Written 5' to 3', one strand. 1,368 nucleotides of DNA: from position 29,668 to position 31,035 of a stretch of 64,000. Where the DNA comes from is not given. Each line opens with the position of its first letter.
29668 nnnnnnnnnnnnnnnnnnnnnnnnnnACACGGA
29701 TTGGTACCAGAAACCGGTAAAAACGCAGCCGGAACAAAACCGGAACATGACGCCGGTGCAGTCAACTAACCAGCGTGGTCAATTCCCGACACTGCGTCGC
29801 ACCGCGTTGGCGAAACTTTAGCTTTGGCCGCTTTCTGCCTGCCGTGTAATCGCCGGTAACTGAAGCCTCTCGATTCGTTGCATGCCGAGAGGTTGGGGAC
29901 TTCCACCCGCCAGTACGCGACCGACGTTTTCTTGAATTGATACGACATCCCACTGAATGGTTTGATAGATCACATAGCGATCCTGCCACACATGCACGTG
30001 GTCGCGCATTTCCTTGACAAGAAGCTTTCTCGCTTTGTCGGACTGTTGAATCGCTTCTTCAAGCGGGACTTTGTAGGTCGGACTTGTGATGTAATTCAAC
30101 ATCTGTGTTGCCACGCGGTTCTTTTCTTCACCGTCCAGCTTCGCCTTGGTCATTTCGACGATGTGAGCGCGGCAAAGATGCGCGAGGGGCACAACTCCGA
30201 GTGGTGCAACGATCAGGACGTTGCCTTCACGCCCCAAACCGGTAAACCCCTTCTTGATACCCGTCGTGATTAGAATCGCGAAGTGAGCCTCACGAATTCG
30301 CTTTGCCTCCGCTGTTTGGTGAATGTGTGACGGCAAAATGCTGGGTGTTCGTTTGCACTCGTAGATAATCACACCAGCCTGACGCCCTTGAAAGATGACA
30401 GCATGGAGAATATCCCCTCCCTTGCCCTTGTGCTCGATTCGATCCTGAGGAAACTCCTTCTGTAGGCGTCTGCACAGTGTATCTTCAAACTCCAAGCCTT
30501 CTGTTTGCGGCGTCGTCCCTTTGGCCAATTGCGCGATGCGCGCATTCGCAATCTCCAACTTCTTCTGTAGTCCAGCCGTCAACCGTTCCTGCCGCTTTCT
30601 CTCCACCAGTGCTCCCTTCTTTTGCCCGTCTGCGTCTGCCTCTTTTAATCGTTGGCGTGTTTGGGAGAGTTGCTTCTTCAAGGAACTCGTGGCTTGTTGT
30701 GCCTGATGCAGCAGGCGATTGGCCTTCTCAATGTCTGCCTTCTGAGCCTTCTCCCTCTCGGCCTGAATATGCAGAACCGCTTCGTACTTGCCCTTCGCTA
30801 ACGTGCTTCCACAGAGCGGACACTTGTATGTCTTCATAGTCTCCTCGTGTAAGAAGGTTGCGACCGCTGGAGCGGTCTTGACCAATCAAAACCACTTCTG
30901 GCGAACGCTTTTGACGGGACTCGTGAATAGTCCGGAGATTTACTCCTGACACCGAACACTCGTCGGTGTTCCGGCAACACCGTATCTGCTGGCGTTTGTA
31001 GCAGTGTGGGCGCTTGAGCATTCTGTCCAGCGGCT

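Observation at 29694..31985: Low-GC two-gene block (DUF2130 nuclease-like + unknown 256-aa protein) swapped in downstream of kdpE, leaving a duplicated kdpE 3' end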

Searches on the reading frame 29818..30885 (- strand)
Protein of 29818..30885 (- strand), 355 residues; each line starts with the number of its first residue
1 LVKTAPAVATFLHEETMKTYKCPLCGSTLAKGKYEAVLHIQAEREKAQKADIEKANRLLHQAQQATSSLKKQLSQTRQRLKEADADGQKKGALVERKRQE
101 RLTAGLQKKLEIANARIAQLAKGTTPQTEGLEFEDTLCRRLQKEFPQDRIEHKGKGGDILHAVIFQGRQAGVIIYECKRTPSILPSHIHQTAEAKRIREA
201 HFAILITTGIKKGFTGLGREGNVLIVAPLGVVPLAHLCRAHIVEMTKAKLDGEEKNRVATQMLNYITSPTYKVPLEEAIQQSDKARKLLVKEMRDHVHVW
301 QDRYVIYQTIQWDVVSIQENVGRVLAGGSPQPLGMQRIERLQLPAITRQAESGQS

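Call 6: search_protein_families(library=pfam, proteins=[window:29818-30885:-], max_evalue=0.01)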
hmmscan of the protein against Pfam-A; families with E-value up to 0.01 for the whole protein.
window:29818-30885:- (355 aa): 0 families

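Call 7: search_protein_families(library=padloc, proteins=[window:29818-30885:-], max_evalue=0.01)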
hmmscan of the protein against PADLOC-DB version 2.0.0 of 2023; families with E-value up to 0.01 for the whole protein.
window:29818-30885:- (355 aa): 6 families
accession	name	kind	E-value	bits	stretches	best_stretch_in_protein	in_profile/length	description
PDLC03864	LmuB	-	1.6e-05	21.6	1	16-126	381-484/657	-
PDLC03862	LmuB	-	0.00024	17.6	1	18-123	329-439/643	-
PDLC03863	LmuB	-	0.00025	17.9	1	12-114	312-415/610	-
PDLC03859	LmuB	-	0.00029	18.2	1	18-119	330-426/611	-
PDLC03860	LmuB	-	0.00062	16.4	1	9-113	280-388/565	-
PDLC03868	LmuB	-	0.00087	15.7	1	6-113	480-582/1035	-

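Call 8: search_protein_families(library=pfam, proteins=[window:29818-30885:-], max_evalue=10)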
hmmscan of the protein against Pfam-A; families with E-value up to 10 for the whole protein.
window:29818-30885:- (355 aa): 10 families
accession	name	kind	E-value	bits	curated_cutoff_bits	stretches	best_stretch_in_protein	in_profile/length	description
PF12001.13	DUF3496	-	0.032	15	23.3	1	39-102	17-75/109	Domain of unknown function (DUF3496)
PF07525.21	SOCS_box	-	0.04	14.6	23.5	1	233-247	4-18/39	SOCS box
PF10288.14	CTU2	-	0.13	13.1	27.9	1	13-73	36-96/110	Cytoplasmic tRNA 2-thiolation protein 2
PF06676.16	DUF1178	-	0.14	13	31.6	1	11-82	24-94/147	Protein of unknown function (DUF1178)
PF10186.14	ATG14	-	0.38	10.2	33.2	1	39-106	58-131/347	Vacuolar sorting 38 and autophagy-related subunit 14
PF00430.23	ATP-synt_B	-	1.9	9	28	1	38-119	25-106/132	ATP synthase B/B' CF(0)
PF09943.14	DUF2175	-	3.7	8.3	25.1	1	19-111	2-97/98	Uncharacterized protein conserved in archaea (DUF2175)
PF07851.19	TMEM120A-B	-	4.3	7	29.8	1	44-125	17-90/324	TMEM120A/B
PF04102.17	SlyX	-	5.1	8.2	30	1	48-91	15-58/67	SlyX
PF05262.16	Borrelia_P83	-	7.7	5.3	33.6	0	41-117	216-290/489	Borrelia P83/100 protein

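Call 9: search_protein_families(library=ncbifam, proteins=[window:29818-30885:-], max_evalue=1)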
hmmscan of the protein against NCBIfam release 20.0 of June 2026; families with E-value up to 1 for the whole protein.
window:29818-30885:- (355 aa): 8 families
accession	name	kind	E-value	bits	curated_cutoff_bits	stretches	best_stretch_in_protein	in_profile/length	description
NF004326.0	PRK05720.1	subfamily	0.0035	16.2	271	1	15-125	48-156/358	s-methyl-5-thioribose-1-phosphate isomerase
NF006612.0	PRK09174.1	equivalog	0.0065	16.1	183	1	43-121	84-162/204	F0F1 ATP synthase subunit B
NF000355.4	ribo_prot_ABC_F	equivalog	0.012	14.5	380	1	29-129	194-294/499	ribosomal protection-like ABC-F family protein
NF041198.1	UshA_like_PCGU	equivalog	0.03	12.9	275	1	24-148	249-364/519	UshA-like (seleno)protein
NF009991.0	PRK13460.1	equivalog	0.04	13.9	183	1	29-101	33-105/173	F0F1 ATP synthase subunit B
NF001645.0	PRK00420.1-2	equivalog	0.05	13.6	162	1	15-82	20-88/106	hypothetical protein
NF045487.1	ASRP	equivalog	0.23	10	300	1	14-122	298-397/593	archaea-specific SMC-related protein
NF043078.1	MMSYN1_0168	equivalog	0.43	9.1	800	1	27-119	200-293/649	oligopeptide ABC transporter ATP-binding protein OppF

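Call 10: search_protein_families(library=phrogs, proteins=[window:29818-30885:-], max_evalue=1)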
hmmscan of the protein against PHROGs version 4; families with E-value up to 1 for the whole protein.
window:29818-30885:- (355 aa): 5 families
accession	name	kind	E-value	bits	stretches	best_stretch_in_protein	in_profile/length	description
phrog_4293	-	unknown function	0.00077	20.6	1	8-77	19-90/124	-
phrog_18299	-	head and packaging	0.13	12.5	1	9-50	176-217/257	head maturation protease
phrog_1808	-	DNA, RNA and nucleotide metabolism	0.26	12.8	1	14-89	26-105/118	HNH endonuclease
phrog_8013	-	unknown function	0.27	12.2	1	6-88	119-201/231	-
phrog_27987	-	unknown function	0.33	12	1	218-247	3-31/54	-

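Call 11: find_homologous_proteins(query=window:29818-30885:-)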
Query window:29818-30885:- (355 aa): 309 proteins with E <= 0.001 among 4536 candidates; the best 120 are listed.
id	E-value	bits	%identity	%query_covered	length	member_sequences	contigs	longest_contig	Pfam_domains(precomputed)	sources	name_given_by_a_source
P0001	5.9e-217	738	100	95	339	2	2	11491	PF09903.15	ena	-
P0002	2.1e-182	624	84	93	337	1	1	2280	PF09903.15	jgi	jgi:hypothetical protein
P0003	4.6e-147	508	83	76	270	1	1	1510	PF09903.15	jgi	jgi:hypothetical protein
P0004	6.2e-138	478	65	93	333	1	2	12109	PF09903.15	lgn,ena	-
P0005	1.5e-136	473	66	93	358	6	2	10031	PF09903.15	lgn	-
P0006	2.3e-136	473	63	93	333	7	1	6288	PF09903.15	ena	-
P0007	4.2e-136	472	63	93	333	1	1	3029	PF09903.15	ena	-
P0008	6.8e-136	471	64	93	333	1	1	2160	PF09903.15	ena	-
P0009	1.7e-135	470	65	93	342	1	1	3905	PF09903.15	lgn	-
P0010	4.3e-135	469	65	93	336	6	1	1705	PF09903.15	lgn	-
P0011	1.1e-134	467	62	93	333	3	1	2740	PF09903.15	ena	-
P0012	3.1e-133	462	62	93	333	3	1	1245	PF09903.15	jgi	jgi:hypothetical protein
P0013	6.4e-133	461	62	93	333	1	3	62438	PF09903.15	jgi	jgi:hypothetical protein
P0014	1.2e-132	461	63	93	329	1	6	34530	PF09903.15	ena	-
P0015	6.2e-132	458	64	93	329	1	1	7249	PF09903.15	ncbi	-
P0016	7.9e-132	458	63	93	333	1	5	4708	PF09903.15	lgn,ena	-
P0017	1.3e-130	454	60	93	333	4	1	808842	PF09903.15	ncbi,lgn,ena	-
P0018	8.2e-130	451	60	94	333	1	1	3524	PF09903.15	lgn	-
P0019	6.7e-129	448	61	93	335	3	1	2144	PF09903.15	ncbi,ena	-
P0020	1.8e-128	447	62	93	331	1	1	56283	PF09903.15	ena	-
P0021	4.5e-128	446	62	93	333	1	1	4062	PF09903.15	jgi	jgi:hypothetical protein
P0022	1.3e-127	444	62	93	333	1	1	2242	PF09903.15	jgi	-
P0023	4.6e-119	416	57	93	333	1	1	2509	PF09903.15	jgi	jgi:hypothetical protein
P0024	4.0e-113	396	55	92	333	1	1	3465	PF09903.15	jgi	jgi:hypothetical protein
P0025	1.8e-110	388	53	94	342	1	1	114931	PF09903.15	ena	-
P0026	1.3e-92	329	50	92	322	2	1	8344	PF09903.15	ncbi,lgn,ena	-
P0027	5.4e-91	324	48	92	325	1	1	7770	PF09903.15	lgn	-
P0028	3.2e-90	321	50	92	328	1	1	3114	PF09903.15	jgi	jgi:hypothetical protein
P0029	9.1e-90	320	50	89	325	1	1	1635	PF09903.15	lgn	-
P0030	9.8e-90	320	49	93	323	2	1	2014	PF09903.15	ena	-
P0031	5.8e-88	314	46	92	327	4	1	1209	PF09903.15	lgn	-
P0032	7.3e-88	313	47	92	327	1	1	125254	PF09903.15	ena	-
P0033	4.9e-87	311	49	92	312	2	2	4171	PF09903.15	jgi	jgi:hypothetical protein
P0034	5.6e-87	310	48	93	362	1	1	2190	PF09903.15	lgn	-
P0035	1.3e-86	309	46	93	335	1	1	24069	PF09903.15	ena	-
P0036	2.8e-86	308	47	93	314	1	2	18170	PF09903.15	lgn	-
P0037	5.5e-86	307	46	93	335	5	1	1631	PF09903.15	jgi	jgi:hypothetical protein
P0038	9.7e-86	306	45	93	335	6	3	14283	PF09903.15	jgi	jgi:hypothetical protein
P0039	1.9e-85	305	48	94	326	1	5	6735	PF09903.15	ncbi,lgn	-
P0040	5.0e-85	304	47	94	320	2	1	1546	PF09903.15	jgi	jgi:hypothetical protein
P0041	5.8e-85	304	46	93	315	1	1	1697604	PF09903.15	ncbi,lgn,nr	ncbi:MAG: hypothetical protein KatS3mg076_0070 [Candidatus Binatia bacterium]|nr:MAG: hypothetical p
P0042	7.7e-85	303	49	93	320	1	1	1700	PF09903.15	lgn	-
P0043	2.2e-84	302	45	93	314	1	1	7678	PF09903.15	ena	-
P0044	3.1e-84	301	47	93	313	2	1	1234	PF09903.15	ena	-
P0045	3.7e-84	301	46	94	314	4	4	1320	PF09903.15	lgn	-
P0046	3.8e-84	301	47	93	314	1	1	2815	PF09903.15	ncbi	-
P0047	5.0e-84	301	45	94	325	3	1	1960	PF09903.15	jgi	jgi:hypothetical protein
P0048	5.9e-84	301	46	93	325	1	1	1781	PF09903.15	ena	-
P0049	7.7e-84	300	45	92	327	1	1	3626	PF09903.15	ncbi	-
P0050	1.5e-83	299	45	92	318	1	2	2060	PF09903.15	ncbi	ncbi:MAG: hypothetical protein ACREBU_12185 [Nitrososphaera sp.]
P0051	1.6e-83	299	47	92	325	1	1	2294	PF09903.15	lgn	-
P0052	3.6e-83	298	46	93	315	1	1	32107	PF09903.15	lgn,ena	-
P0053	5.8e-83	297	46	93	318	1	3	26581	PF09903.15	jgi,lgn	jgi:hypothetical protein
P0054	6.2e-83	297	46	90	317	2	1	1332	PF09903.15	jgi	jgi:hypothetical protein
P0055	6.8e-83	297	46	92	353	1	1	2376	PF09903.15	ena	-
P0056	7.2e-83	297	45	93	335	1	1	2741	PF09903.15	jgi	jgi:hypothetical protein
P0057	8.2e-83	297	45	93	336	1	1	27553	PF09903.15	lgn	-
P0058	1.2e-82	296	45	92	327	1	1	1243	PF09903.15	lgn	-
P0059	1.5e-82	296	47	92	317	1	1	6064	PF09903.15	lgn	-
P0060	1.6e-82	296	45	94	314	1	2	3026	PF09903.15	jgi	jgi:hypothetical protein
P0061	2.0e-82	296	46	94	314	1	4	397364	PF09903.15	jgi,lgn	jgi:hypothetical protein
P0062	2.1e-82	295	46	92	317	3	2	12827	PF09903.15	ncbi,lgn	-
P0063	2.2e-82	295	45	92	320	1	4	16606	PF09903.15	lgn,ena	-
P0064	2.6e-82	295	46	92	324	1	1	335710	PF09903.15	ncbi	-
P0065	3.7e-82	295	45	93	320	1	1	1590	PF09903.15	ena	-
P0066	3.8e-82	295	45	93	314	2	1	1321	PF09903.15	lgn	-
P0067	4.3e-82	294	44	93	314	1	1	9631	PF09903.15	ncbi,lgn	-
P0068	4.5e-82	294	46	93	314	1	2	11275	PF09903.15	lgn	-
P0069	5.6e-82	294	51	78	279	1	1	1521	PF09903.15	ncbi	ncbi:MAG: DUF2130 domain-containing protein, partial [Thermoanaerobaculia bacterium]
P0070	7.3e-82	294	45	93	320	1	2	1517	PF09903.15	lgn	-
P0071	8.3e-82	293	45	92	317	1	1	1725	PF09903.15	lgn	-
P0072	8.6e-82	293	44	93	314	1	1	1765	PF09903.15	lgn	-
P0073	9.1e-82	293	45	93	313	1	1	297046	PF09903.15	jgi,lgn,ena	-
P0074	9.6e-82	293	45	93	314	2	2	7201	PF09903.15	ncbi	-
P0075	1.7e-81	292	45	93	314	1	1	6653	PF09903.15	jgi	-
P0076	2.0e-81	292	45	93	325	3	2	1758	PF09903.15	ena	-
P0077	2.5e-81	292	44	93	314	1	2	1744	PF09903.15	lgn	-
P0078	2.7e-81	292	45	92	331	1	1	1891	PF09903.15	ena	-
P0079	2.8e-81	292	45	94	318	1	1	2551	PF09903.15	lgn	-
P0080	3.5e-81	291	45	94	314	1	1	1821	PF09903.15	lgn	-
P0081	3.9e-81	291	44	93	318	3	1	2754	PF09903.15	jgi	-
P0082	5.9e-81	291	44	93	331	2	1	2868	PF09903.15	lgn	-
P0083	6.2e-81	291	46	92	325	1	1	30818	PF09903.15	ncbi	-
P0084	6.7e-81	290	44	94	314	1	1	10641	PF09903.15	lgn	-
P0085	7.1e-81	290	46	89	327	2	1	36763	PF09903.15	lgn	-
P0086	8.2e-81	290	44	93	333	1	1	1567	PF09903.15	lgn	-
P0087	8.9e-81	290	45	93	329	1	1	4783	PF09903.15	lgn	-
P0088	1.1e-80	290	45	95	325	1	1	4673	PF09903.15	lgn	-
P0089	1.2e-80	290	46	93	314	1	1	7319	PF09903.15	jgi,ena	-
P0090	1.4e-80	289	45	89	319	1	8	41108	PF09903.15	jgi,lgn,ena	-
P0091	1.5e-80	289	45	94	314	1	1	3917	PF09903.15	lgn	-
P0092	2.7e-80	289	44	93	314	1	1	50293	PF09903.15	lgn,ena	-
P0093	2.7e-80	288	44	92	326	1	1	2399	PF09903.15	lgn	-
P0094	2.9e-80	288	42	94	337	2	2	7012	PF09903.15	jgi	jgi:hypothetical protein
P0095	3.2e-80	288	45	94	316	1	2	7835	PF09903.15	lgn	-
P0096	4.2e-80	288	44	93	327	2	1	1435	PF09903.15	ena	-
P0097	4.3e-80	288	43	93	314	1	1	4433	PF09903.15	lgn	-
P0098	4.7e-80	288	42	94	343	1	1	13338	PF09903.15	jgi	jgi:hypothetical protein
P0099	4.7e-80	288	44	95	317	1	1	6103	PF09903.15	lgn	-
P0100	4.8e-80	288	45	94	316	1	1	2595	PF09903.15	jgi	jgi:hypothetical protein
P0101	6.2e-80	287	45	93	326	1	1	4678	PF09903.15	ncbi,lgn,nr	ncbi:MAG: DUF2130 domain-containing protein [Elusimicrobia bacterium]|nr:DUF2130 domain-containing p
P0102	7.9e-80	287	45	93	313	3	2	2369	PF09903.15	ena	-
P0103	9.1e-80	287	45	93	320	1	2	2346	PF04471.19,PF09903.15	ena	-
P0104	9.2e-80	287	47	88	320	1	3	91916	PF09903.15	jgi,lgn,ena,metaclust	metaclust:\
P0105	9.4e-80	287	44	93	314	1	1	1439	PF09903.15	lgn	-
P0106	1.7e-79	286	44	92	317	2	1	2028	PF09903.15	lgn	-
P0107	2.3e-79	285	43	93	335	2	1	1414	PF09903.15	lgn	-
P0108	2.4e-79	285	43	93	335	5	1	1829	PF09903.15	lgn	-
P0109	2.6e-79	285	45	93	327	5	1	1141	PF09903.15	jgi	-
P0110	6.3e-79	284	45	93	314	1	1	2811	PF09903.15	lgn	-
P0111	6.7e-79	284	46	92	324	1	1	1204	PF09903.15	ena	-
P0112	8.5e-79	284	44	93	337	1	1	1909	PF09903.15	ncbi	-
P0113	9.6e-79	283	45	92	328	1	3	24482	PF09903.15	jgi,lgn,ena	-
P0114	9.8e-79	283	45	91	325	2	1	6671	PF09903.15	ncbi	-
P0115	1.4e-78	283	44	89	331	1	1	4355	PF09903.15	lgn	-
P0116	1.7e-78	283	43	94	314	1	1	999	PF09903.15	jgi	jgi:hypothetical protein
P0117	2.0e-78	282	45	92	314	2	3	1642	PF09903.15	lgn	-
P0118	2.2e-78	282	44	92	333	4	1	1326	PF09903.15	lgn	-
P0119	2.3e-78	282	43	93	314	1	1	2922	PF09903.15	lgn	-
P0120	2.4e-78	282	44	93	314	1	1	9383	PF09903.15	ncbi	-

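Call 14: find_encoding_contigs(protein=P0001, flank=10000)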
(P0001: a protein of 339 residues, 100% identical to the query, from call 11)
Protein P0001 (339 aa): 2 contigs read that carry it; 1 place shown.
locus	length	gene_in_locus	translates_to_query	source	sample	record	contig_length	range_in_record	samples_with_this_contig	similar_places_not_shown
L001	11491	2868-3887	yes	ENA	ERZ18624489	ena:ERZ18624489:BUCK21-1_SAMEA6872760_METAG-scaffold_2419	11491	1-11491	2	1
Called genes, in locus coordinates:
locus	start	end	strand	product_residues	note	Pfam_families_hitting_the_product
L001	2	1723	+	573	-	?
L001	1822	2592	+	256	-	-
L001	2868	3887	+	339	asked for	PF09903:DUF2130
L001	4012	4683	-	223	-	PF00072:Response_reg, PF00486:Trans_reg_C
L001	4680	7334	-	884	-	PF02702:KdpD, PF00582:Usp (weak), PF13493:DUF4118, PF13185:GAF_2 (weak), PF13492:GAF_3, PF00512:HisKA, PF02518:HATPase_c, PF13581:HATPase_c_2 (faint)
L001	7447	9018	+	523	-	PF01555:N6_N4_Mtase (faint)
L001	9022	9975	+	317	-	PF09194:Endonuc-BsobI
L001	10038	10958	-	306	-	PF12729:4HB_MCP_1 (weak)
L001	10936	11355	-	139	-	PF02669:KdpC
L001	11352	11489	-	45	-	?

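Call 16: find_encoding_contigs(protein=P0002, flank=10000)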
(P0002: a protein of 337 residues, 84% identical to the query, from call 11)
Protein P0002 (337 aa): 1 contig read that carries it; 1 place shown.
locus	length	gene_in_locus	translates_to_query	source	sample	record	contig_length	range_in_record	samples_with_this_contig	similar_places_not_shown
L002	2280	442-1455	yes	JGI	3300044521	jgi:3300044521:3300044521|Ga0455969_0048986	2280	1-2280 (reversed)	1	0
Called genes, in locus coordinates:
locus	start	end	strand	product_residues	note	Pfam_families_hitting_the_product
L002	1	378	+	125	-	?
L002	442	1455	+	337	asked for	PF09903:DUF2130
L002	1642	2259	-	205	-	PF03814:KdpA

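Call 17: find_encoding_contigs(protein=P0004, flank=8000)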
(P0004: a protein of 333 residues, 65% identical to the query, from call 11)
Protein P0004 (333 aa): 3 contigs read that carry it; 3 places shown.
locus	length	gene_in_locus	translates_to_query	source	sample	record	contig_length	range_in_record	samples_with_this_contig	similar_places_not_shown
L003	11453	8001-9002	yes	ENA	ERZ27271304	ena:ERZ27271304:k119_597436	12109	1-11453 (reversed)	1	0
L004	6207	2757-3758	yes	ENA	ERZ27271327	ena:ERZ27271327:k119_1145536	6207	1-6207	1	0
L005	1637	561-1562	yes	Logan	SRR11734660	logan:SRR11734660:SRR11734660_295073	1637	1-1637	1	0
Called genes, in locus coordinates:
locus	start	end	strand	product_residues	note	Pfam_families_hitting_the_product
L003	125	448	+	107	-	-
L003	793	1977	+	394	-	-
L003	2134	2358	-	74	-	-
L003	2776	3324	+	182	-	PF01878:EVE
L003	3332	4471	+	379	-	PF00145:DNA_methylase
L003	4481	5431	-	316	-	-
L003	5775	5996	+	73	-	-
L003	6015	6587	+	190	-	PF07894:SACK1 (weak), PF13091:PLDc_2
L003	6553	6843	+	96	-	-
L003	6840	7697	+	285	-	PF18863:AbiJ_NTD4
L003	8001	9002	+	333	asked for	PF09903:DUF2130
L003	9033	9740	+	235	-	PF02586:SRAP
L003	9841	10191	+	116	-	-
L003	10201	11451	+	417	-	?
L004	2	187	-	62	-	?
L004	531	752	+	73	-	-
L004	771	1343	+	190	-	PF07894:SACK1 (weak), PF13091:PLDc_2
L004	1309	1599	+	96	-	-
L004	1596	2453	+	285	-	PF18863:AbiJ_NTD4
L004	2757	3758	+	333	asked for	PF09903:DUF2130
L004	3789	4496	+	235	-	PF02586:SRAP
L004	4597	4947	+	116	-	-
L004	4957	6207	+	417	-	?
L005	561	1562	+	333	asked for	PF09903:DUF2130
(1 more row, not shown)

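Call 18: find_encoding_contigs(protein=P0013, flank=8000)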
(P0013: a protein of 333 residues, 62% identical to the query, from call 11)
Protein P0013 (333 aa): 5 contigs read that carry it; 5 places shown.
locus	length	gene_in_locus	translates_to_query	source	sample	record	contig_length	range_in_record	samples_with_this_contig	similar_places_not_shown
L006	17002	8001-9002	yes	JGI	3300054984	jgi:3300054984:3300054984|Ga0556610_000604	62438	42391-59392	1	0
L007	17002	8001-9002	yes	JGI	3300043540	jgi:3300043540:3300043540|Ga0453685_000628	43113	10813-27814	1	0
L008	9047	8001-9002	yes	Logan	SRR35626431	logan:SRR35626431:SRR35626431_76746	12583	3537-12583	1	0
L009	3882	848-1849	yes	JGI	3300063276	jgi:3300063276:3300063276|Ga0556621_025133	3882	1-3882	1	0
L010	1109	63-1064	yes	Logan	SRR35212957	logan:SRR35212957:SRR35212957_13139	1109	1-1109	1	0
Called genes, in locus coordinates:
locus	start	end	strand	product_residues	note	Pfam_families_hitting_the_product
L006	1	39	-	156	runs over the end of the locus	PF14237:GYF_2, PF04505:CD225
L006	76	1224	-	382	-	PF01018:GTP1_OBG, PF01926:MMR_HSR1, PF02421:FeoB_N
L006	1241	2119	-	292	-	PF02636:Methyltransf_28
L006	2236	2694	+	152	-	PF00507:Oxidored_q4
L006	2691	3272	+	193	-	PF01058:Oxidored_q6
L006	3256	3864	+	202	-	PF00329:Complex1_30kDa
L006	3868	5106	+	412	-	PF00346:Complex1_49kDa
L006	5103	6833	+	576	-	PF01257:2Fe-2S_thioredx, PF01512:Complex1_51K, PF10531:SLBB (weak), PF22461:SLBB_2, PF10589:NADH_4Fe-4S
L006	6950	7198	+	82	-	PF02604:PhdYeFM_antitox (weak)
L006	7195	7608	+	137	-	PF01850:PIN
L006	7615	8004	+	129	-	-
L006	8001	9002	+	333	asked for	PF09903:DUF2130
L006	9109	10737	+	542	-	PF00111:Fer2 (weak), PF13510:Fer2_4, PF10588:NADH-G_4Fe-4S_3, PF22117:Fer4_Nqo3, PF04879:Molybdop_Fe4S4, PF00384:Molybdopterin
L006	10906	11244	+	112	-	PF01541:GIY-YIG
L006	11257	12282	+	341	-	PF00146:NADHdh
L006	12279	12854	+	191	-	PF14697:Fer4_21 (faint), PF12797:Fer4_2 (faint), PF13237:Fer4_10 (weak), PF12837:Fer4_6 (faint), PF12838:Fer4_7, PF13187:Fer4_9 (weak), PF13484:Fer4_16 (weak), PF00037:Fer4, +1 more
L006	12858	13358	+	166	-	PF00499:Oxidored_q3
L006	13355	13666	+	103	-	PF00420:Oxidored_q2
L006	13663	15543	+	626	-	PF00662:Proton_antipo_N, PF00361:Proton_antipo_M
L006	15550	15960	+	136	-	-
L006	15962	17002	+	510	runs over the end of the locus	PF00361:Proton_antipo_M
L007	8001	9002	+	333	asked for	PF09903:DUF2130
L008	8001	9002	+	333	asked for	PF09903:DUF2130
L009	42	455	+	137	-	PF01850:PIN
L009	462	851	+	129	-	-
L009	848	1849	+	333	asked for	PF09903:DUF2130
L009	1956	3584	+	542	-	PF00111:Fer2 (weak), PF13510:Fer2_4, PF10588:NADH-G_4Fe-4S_3, PF22117:Fer4_Nqo3, PF04879:Molybdop_Fe4S4, PF00384:Molybdopterin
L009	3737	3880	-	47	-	?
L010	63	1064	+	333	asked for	PF09903:DUF2130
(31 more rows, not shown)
